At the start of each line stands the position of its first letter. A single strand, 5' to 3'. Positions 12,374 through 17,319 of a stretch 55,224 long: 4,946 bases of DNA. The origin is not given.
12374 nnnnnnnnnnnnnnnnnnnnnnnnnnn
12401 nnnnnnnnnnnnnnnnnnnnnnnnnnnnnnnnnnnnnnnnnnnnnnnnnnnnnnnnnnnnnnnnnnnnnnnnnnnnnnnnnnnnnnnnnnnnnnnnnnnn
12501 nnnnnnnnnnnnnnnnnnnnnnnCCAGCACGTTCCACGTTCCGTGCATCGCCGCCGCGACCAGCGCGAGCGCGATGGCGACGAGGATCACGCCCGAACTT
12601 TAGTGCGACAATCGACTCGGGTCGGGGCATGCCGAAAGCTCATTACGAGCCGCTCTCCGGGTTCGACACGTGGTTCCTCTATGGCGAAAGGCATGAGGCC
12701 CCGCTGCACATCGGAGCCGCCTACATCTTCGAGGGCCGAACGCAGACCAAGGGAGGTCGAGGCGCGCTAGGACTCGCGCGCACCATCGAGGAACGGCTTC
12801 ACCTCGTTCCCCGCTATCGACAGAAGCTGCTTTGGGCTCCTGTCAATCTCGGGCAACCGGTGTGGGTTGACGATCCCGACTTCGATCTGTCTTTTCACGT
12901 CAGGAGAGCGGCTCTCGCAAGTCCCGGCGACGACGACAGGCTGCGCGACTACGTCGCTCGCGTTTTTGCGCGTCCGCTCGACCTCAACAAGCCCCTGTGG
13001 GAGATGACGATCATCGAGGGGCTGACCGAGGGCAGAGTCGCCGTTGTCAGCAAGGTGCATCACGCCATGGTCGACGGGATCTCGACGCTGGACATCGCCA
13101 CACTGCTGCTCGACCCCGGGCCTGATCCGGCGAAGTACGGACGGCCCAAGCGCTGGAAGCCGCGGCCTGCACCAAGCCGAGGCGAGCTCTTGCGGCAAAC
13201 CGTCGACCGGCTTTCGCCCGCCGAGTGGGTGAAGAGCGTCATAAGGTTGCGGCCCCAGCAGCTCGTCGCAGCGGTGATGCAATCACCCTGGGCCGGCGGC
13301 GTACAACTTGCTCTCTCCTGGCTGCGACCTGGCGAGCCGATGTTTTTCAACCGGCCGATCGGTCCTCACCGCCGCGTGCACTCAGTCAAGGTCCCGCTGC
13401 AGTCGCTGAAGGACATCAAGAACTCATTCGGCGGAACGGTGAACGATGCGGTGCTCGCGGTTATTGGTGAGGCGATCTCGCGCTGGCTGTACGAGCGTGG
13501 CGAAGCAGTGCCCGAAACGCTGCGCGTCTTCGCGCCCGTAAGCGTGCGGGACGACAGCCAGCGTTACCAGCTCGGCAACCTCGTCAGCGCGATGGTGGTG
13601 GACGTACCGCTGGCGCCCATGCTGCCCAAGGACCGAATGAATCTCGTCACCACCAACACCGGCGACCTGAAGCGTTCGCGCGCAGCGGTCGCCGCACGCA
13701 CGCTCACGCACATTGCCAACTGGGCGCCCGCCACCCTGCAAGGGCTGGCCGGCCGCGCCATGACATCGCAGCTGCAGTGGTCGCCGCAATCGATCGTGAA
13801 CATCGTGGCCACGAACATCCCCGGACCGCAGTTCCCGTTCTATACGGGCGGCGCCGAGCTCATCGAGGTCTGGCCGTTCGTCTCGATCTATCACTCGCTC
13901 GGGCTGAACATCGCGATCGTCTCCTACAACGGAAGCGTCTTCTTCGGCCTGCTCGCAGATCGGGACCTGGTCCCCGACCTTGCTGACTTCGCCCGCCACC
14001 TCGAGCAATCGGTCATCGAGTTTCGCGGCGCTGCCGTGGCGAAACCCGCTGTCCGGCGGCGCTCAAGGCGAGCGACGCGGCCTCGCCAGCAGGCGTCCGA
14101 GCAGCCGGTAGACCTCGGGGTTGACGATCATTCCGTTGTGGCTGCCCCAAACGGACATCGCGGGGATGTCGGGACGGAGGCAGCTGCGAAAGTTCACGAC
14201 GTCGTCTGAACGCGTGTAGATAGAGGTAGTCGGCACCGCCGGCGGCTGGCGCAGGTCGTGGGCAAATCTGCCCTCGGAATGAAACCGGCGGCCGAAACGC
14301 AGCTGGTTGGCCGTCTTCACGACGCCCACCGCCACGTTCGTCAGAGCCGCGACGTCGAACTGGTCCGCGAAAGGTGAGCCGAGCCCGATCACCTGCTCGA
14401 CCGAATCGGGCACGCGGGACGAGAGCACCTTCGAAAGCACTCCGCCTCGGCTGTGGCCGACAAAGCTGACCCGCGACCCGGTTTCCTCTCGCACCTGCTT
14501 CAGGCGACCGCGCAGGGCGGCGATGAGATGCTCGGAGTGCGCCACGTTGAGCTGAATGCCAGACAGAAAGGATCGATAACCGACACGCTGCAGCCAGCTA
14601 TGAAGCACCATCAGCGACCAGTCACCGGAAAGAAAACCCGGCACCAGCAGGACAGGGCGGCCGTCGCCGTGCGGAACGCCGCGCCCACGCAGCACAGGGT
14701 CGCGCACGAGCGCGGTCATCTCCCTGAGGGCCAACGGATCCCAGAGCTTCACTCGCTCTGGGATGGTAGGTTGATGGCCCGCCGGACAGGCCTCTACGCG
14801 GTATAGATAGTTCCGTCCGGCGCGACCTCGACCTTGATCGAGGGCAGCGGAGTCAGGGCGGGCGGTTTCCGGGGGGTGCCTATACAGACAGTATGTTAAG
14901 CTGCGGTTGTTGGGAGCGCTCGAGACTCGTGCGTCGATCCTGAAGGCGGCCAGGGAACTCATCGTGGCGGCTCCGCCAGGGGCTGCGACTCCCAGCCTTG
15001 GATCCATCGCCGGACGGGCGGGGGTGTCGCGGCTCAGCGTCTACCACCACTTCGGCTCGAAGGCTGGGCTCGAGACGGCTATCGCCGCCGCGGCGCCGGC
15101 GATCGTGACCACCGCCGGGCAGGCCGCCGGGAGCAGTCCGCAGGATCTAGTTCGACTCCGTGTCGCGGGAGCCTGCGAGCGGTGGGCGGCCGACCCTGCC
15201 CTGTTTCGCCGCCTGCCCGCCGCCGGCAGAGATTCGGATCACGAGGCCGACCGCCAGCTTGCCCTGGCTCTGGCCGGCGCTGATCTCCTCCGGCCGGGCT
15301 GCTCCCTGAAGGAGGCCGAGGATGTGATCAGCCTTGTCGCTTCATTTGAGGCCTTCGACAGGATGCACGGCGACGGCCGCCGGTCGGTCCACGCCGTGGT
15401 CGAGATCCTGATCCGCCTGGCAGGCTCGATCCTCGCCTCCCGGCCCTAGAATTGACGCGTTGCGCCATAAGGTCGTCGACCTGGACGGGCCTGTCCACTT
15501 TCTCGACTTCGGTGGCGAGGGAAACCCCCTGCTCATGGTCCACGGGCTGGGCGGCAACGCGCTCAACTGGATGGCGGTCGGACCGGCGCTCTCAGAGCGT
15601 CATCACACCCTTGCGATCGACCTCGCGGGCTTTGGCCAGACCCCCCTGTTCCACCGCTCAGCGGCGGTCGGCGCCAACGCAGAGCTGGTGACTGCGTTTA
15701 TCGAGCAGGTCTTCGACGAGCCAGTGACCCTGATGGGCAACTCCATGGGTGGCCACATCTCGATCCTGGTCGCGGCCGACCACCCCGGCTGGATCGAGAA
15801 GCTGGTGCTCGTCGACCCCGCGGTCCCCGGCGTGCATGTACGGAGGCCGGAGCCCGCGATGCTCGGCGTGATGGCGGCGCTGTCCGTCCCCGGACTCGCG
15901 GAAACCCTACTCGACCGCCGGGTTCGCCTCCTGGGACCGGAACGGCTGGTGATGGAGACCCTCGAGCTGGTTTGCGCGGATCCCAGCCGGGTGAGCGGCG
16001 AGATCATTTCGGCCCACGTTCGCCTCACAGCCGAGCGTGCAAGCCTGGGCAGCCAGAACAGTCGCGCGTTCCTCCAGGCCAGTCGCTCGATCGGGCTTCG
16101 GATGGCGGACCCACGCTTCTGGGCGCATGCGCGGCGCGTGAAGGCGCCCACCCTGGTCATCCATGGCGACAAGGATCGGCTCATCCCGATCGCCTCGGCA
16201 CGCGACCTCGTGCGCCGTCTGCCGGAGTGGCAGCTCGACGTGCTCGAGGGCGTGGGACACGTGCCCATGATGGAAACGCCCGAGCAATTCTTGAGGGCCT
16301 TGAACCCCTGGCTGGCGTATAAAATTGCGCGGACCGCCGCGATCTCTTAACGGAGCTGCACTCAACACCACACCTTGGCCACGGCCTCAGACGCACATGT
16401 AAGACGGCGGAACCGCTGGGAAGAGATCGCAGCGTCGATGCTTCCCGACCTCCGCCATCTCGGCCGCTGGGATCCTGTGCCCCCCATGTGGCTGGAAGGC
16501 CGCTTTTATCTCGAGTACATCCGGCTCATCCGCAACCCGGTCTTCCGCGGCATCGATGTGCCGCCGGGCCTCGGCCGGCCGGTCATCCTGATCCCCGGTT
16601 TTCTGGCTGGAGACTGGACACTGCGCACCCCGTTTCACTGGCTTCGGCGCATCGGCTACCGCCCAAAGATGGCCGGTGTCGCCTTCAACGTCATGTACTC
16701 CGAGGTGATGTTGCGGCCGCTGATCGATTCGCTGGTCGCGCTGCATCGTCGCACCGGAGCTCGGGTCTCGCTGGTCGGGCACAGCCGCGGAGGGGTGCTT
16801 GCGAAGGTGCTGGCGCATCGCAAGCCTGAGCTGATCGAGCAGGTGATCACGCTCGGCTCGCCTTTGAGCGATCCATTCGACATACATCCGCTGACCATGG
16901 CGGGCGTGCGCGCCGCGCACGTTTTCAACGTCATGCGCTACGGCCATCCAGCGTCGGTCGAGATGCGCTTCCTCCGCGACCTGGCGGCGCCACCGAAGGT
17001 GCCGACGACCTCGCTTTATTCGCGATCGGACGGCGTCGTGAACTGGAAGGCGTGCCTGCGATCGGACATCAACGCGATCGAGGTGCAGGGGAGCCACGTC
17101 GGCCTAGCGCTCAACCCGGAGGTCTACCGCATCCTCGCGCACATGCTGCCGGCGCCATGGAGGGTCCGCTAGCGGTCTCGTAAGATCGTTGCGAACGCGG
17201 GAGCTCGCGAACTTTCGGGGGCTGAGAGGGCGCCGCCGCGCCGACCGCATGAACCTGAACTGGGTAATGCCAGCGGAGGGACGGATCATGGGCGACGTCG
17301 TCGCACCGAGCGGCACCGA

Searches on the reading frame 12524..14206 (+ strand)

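Call 37: search_protein_families(library=pfam, proteins=[window:12524-14206:+], max_evalue=0.00001)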
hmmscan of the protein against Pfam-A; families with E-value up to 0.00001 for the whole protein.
window:12524-14206:+ (561 aa): 2 families
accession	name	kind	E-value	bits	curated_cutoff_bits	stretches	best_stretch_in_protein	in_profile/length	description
PF03007.21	WS_DGAT_cat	-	4.4e-64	217.2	23.6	1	44-310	1-263/263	Wax ester synthase/diacylglycerol acyltransferase catalytic domain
PF06974.18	WS_DGAT_C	-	2.9e-24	86.2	20.7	1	351-497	2-141/145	WS/DGAT C-terminal domain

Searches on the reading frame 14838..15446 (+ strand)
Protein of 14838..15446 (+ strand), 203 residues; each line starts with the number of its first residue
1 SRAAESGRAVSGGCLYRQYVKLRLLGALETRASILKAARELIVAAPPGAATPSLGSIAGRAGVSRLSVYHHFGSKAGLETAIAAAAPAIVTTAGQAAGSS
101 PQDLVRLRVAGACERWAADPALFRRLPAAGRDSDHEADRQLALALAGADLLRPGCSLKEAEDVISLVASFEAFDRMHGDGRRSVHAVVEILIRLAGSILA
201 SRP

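Call 37: search_protein_families(library=pfam, proteins=[window:14838-15446:+], max_evalue=0.00001)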
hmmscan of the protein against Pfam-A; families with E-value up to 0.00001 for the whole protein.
window:14838-15446:+ (203 aa): 1 family
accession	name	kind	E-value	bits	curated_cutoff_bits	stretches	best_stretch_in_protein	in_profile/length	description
PF00440.29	TetR_N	-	2.7e-08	33.9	24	1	34-78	1-43/47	Bacterial regulatory proteins, tetR family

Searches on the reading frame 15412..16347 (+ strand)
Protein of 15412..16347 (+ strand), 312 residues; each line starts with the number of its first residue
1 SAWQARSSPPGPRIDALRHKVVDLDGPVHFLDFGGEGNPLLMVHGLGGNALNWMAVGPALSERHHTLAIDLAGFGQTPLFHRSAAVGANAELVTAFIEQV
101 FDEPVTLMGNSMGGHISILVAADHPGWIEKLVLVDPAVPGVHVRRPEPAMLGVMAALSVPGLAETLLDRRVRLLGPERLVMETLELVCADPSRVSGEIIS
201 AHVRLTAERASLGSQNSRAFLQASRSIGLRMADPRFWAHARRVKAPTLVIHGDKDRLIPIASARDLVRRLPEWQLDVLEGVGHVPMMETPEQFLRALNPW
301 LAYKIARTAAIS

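Call 37: search_protein_families(library=pfam, proteins=[window:15412-16347:+], max_evalue=0.00001)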
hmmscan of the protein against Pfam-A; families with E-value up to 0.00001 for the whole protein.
window:15412-16347:+ (312 aa): 3 families
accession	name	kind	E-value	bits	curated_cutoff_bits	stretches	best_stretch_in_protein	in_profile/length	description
PF00561.26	Abhydrolase_1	-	3.4e-24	86.3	25.8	1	38-288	1-243/245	alpha/beta hydrolase fold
PF12697.13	Abhydrolase_6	-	1.7e-23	84.9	26.3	1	40-295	1-216/217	Alpha/beta hydrolase family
PF12146.15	Hydrolase_4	-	5.7e-20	72.1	27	1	40-289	7-238/239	Serine aminopeptidase, S33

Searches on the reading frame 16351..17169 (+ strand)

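Call 37: search_protein_families(library=pfam, proteins=[window:16351-17169:+], max_evalue=0.00001)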
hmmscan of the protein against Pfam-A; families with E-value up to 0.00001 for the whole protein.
window:16351-17169:+ (273 aa): 1 family
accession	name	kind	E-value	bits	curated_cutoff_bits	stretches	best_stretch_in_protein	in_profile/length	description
PF07819.20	PGAP1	-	4.8e-07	30.2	24.3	1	125-175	79-132/233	PGAP1-like alpha/beta domain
